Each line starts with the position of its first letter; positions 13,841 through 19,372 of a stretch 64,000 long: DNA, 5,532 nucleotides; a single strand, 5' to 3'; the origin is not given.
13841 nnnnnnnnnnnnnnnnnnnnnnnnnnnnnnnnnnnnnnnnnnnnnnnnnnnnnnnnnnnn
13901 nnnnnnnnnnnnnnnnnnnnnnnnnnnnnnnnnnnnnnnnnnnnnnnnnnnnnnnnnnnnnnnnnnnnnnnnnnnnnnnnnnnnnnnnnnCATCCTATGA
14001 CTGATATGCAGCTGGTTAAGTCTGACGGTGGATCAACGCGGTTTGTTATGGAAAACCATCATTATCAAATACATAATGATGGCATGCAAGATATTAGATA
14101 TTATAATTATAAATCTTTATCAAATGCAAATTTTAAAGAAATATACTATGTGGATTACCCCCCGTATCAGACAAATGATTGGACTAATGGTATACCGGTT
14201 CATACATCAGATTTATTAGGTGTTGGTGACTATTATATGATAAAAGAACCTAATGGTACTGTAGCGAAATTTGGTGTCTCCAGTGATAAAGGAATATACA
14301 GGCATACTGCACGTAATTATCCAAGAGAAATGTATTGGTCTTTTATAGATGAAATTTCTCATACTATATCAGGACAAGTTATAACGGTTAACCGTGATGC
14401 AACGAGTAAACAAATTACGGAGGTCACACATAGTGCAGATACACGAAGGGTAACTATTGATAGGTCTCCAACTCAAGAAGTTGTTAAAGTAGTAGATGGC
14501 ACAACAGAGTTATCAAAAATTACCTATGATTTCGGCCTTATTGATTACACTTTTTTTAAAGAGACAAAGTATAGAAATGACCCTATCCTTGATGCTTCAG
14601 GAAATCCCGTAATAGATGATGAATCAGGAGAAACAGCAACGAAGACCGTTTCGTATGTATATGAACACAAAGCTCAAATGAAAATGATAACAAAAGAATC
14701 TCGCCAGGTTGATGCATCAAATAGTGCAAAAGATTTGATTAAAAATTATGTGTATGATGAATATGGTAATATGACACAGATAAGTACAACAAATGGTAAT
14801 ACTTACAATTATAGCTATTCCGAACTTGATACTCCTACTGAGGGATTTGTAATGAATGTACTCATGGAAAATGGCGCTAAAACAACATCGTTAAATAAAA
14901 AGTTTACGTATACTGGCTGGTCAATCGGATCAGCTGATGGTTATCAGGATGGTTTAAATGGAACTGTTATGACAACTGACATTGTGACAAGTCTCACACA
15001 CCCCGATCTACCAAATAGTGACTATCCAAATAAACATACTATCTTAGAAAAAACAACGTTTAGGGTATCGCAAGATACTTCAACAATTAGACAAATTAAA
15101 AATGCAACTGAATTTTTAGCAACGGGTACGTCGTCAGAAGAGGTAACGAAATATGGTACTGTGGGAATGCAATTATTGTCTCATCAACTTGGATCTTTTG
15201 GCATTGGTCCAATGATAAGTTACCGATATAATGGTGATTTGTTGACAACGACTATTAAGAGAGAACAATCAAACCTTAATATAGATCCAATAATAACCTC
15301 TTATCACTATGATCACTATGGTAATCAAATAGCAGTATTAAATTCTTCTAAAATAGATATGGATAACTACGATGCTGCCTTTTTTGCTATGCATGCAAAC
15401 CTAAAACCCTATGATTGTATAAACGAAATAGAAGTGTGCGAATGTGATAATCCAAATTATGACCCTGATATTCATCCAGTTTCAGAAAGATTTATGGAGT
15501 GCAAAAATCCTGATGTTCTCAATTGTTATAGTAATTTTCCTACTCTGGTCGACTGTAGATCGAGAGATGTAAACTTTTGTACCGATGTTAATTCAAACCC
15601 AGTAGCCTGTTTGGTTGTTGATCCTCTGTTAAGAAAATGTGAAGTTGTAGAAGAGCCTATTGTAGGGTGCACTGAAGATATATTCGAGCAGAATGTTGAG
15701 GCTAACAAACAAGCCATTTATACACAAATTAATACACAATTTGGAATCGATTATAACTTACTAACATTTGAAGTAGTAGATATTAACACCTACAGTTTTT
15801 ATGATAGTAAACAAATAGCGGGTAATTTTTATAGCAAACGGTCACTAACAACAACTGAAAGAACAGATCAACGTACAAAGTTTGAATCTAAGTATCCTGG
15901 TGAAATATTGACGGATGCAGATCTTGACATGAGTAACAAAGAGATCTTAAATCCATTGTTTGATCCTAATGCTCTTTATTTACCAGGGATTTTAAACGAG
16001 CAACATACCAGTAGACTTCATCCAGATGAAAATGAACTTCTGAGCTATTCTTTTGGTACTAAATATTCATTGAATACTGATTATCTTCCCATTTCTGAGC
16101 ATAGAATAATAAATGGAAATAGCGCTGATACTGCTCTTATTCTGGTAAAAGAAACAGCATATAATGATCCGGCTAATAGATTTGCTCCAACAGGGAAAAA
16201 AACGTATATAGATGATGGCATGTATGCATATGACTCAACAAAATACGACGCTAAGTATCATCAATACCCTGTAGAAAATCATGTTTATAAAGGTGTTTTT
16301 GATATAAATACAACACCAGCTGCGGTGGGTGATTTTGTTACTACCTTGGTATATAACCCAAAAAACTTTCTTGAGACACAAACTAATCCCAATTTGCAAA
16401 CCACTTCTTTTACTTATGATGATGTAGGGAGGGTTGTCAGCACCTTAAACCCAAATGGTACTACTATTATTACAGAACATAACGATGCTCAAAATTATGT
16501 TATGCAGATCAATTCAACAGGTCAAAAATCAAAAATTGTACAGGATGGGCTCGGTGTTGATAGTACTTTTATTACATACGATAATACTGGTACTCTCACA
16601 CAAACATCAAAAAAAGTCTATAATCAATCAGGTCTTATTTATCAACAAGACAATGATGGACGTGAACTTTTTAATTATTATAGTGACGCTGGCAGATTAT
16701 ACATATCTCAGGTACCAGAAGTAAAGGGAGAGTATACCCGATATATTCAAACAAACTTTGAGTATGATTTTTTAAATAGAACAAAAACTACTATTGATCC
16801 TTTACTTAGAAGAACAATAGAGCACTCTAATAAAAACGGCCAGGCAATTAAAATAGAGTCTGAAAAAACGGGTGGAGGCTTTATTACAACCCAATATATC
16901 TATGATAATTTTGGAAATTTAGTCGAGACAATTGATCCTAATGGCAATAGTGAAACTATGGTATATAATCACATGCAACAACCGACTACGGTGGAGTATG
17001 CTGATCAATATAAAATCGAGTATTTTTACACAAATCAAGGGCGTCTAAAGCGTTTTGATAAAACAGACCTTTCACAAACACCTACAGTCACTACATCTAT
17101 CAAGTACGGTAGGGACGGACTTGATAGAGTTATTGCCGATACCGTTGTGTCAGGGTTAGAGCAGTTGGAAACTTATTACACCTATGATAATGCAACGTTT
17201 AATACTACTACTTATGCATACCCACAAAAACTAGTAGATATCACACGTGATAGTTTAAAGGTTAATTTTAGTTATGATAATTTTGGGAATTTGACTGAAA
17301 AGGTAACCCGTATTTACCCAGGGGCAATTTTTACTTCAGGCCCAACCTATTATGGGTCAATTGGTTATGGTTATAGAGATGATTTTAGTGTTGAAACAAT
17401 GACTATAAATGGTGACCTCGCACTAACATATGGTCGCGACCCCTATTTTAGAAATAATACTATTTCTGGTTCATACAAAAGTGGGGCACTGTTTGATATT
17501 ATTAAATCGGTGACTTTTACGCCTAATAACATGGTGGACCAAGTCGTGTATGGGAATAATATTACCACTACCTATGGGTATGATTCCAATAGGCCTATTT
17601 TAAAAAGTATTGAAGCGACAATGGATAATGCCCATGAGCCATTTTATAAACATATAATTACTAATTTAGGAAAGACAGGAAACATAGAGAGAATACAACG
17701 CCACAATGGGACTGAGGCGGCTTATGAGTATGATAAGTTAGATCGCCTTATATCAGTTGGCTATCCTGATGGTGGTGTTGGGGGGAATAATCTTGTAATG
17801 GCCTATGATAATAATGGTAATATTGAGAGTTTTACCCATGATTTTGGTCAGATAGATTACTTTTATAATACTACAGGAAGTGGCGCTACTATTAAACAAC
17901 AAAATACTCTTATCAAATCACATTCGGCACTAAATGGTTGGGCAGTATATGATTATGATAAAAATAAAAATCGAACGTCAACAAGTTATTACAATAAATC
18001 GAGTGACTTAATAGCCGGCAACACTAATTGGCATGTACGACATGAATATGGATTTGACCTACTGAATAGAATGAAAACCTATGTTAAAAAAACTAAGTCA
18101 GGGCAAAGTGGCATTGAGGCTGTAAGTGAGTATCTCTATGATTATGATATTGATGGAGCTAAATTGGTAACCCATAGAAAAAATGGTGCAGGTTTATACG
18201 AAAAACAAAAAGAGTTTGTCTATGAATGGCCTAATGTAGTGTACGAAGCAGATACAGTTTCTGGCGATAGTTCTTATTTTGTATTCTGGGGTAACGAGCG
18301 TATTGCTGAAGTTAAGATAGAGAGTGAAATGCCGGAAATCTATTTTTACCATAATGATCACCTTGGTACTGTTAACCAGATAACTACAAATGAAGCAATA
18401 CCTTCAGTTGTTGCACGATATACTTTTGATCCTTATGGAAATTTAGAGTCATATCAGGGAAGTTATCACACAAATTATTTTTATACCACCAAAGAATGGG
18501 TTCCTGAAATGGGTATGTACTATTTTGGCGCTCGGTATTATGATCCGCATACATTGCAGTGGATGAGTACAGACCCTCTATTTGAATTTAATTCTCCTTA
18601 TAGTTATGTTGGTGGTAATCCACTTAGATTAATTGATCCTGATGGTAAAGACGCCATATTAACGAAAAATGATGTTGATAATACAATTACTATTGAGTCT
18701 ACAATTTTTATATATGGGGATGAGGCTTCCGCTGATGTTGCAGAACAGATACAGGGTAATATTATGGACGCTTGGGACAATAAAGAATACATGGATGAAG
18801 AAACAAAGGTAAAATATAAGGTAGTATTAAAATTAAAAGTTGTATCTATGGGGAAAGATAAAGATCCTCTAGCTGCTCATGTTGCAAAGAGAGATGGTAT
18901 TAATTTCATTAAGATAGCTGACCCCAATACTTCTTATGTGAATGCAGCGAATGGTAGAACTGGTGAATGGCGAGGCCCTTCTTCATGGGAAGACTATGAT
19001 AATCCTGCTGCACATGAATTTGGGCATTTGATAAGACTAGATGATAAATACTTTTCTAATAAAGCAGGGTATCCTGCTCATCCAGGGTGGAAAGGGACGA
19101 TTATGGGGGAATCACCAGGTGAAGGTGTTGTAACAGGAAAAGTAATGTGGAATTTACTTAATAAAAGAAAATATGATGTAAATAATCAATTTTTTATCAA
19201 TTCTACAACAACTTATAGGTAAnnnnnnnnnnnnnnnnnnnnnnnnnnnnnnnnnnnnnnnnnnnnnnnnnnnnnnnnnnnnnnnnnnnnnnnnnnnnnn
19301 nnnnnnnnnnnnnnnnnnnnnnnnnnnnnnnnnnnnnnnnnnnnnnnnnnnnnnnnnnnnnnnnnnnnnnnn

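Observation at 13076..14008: About 310-aa helical insertion with an Ala/Gly-rich hydrophobic hairpin inside the first RHS repeats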

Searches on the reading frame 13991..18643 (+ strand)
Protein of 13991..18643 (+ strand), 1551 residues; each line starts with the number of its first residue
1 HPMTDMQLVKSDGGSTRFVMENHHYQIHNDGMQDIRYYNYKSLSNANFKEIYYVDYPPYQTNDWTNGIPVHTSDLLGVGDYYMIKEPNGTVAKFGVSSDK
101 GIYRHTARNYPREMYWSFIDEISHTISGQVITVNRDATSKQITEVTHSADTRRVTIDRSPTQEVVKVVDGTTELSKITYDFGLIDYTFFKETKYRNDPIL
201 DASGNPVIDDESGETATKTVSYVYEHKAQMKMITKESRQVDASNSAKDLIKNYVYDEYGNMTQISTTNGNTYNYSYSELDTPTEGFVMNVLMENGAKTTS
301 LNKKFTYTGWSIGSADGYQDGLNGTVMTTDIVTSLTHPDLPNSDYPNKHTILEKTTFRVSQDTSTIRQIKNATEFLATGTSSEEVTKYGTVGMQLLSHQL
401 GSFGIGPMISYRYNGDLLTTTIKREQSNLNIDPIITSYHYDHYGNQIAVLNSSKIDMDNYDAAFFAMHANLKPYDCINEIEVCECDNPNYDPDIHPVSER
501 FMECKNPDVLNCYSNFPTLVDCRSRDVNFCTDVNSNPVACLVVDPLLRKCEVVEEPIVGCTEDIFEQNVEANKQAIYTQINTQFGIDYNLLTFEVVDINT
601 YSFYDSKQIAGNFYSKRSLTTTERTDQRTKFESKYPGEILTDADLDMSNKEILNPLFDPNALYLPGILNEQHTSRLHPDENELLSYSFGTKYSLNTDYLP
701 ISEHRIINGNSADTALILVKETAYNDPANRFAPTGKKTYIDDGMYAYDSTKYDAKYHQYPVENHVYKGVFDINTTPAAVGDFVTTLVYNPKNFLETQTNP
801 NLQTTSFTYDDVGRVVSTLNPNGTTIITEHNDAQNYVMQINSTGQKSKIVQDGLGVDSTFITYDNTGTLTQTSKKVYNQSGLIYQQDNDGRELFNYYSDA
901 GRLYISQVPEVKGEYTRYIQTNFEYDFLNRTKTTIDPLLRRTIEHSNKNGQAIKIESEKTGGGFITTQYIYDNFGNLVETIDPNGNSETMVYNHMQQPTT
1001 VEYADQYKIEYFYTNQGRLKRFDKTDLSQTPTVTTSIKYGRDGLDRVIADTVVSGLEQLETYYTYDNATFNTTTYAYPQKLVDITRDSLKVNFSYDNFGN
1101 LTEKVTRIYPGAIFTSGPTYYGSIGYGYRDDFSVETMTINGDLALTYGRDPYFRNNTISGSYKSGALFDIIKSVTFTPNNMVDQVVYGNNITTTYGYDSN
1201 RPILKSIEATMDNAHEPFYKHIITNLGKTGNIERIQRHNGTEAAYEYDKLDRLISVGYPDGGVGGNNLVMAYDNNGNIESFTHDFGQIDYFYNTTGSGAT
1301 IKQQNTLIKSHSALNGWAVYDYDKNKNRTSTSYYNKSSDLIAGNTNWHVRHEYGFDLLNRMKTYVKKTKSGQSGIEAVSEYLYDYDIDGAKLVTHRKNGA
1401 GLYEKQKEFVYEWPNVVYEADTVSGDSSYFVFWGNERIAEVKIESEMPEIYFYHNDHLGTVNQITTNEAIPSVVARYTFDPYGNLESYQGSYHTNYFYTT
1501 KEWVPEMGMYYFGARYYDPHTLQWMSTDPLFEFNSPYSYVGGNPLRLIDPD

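Call 65: find_homologous_proteins(query=window:13991-18643:+, max_evalue=1e-10)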
Query window:13991-18643:+ (1551 aa): 9 proteins with E <= 1e-10 among 8000 candidates.
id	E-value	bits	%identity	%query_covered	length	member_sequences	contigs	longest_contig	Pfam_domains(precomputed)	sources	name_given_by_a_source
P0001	0.0e+0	3579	100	100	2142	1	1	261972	PF05593.20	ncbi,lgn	ncbi:MAG: hypothetical protein OCC49_01125 [Fibrobacterales bacterium]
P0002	4.0e-104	368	28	58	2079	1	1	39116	PF05593.20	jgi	jgi:RHS repeat-associated protein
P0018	1.3e-15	74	24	49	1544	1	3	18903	PF05593.20,PF07705.18,PF25023.2,PF07661.20,PF20148.5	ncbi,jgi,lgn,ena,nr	ncbi:hypothetical protein DRN97_04920 [Methanosarcinales archaeon]|nr:MAG: hypothetical protein DRN9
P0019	2.5e-14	70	25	25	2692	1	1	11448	PF05593.20,PF25023.2,PF20148.5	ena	-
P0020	4.5e-13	66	37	9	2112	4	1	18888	PF12256.15,PF05593.20,PF13517.13,PF25023.2,PF03534.19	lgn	-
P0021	1.9e-12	64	21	49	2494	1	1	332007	PF25059.2,PF05593.20,PF25023.2,PF00041.28,PF20148.5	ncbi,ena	-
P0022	1.1e-11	61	23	48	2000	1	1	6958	PF05593.20,PF22807.3,PF25023.2,PF01436.28,PF20148.5,PF08450.19,PF19077.7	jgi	jgi:RHS repeat-associated protein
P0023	1.2e-11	61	34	6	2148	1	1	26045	PF01839.30,PF16743.11,PF05593.20,PF13517.13,PF25023.2,PF03534.19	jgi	jgi:RHS repeat-associated protein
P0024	1.5e-11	61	37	6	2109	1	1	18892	PF00415.25,PF05593.20,PF23197.2,PF13540.13,PF25023.2,PF01436.28,PF25021.2,PF16709.12,PF20148.5,PF25390.2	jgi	jgi:RHS repeat-associated protein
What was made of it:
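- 12794..19222 (+): RHS polymorphic toxin ORF (2142 aa). The sequence is identical to NCBI 'hypothetical protein OCC49_01125 [Fibrobacterales bacterium]' (call 65).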

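Call 66: search_protein_families(library=pfam, proteins=[P0018, P0019, P0021, P0022], max_evalue=0.001)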
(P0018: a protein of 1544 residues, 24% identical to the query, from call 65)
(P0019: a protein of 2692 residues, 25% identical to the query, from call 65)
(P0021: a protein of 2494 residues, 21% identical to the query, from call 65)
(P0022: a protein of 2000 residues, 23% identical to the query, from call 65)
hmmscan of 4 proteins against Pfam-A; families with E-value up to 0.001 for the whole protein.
P0018 (1544 aa): 6 families
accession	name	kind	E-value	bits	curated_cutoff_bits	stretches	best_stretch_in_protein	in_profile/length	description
PF05593.20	RHS_repeat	-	1.3e-153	497.5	22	20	774-810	1-37/38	RHS Repeat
PF07705.17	CARDB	-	4e-16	59.5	22.7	1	41-142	1-100/101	CARDB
PF20148.4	DUF6531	-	1.2e-12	48.4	24.1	1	175-249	2-74/74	Domain of unknown function (DUF6531)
PF07661.19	MORN_2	-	1e-06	28.7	29.6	0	1192-1207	2-17/22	MORN repeat variant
PF25023.1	TEN_YD-shell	-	9.4e-06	24.4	50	0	792-913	627-762/909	Teneurin YD-shell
PF15283.12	DUF4595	-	0.00071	20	34.2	0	713-788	23-95/202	Domain of unknown function (DUF4595) with porin-like fold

P0019 (2692 aa): 2 families
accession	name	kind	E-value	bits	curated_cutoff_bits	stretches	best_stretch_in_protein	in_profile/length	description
PF05593.20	RHS_repeat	-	2.3e-186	601.9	22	30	1310-1346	1-37/38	RHS Repeat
PF20148.4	DUF6531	-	4e-13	49.9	24.1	1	736-812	2-74/74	Domain of unknown function (DUF6531)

P0021 (2494 aa): 4 families
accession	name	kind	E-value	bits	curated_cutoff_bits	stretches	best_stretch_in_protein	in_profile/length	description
PF05593.20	RHS_repeat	-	4.4e-117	381.1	22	15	1751-1786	1-36/38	RHS Repeat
PF00041.27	fn3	-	3.3e-82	271.2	25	8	281-361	2-82/84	Fibronectin type III domain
PF25059.1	FN3_DSCAM-DSCAML_C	-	1.7e-15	57.6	39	0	237-282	44-89/89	DSCAM/DSCAML C-terminal Fn3-like domain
PF20148.4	DUF6531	-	3e-14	53.5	24.1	1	1083-1164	2-72/74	Domain of unknown function (DUF6531)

P0022 (2000 aa): 6 families
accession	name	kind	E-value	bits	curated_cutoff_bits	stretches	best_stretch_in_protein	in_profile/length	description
PF05593.20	RHS_repeat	-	2.7e-104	340.4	22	11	1111-1147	1-37/38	RHS Repeat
PF20148.4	DUF6531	-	2.3e-14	53.9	24.1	1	943-1012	1-70/74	Domain of unknown function (DUF6531)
PF25023.1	TEN_YD-shell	-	2.1e-13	49.7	50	0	1063-1169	44-146/909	Teneurin YD-shell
PF01436.27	NHL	-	6.8e-12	45.2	20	0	275-302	1-28/28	NHL repeat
PF08450.18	SGL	-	3.8e-08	33.7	26.3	0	48-179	8-138/246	SMP-30/Gluconolactonase/LRE-like region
PF19077.6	Big_13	-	2.3e-05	25.2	27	0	454-491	60-101/102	Bacterial Ig-like domain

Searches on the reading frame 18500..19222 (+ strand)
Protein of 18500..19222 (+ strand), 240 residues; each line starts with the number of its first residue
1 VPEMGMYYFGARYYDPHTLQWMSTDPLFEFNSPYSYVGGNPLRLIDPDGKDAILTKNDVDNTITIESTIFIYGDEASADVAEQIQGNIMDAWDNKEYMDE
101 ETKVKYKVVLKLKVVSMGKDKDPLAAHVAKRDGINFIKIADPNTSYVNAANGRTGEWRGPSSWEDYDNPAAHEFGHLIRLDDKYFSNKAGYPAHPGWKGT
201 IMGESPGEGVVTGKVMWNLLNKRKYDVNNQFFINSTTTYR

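Call 54: search_protein_families(library=pfam, proteins=[window:18500-19222:+], max_evalue=1)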
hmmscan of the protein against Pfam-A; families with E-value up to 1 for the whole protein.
window:18500-19222:+ (240 aa): 0 families
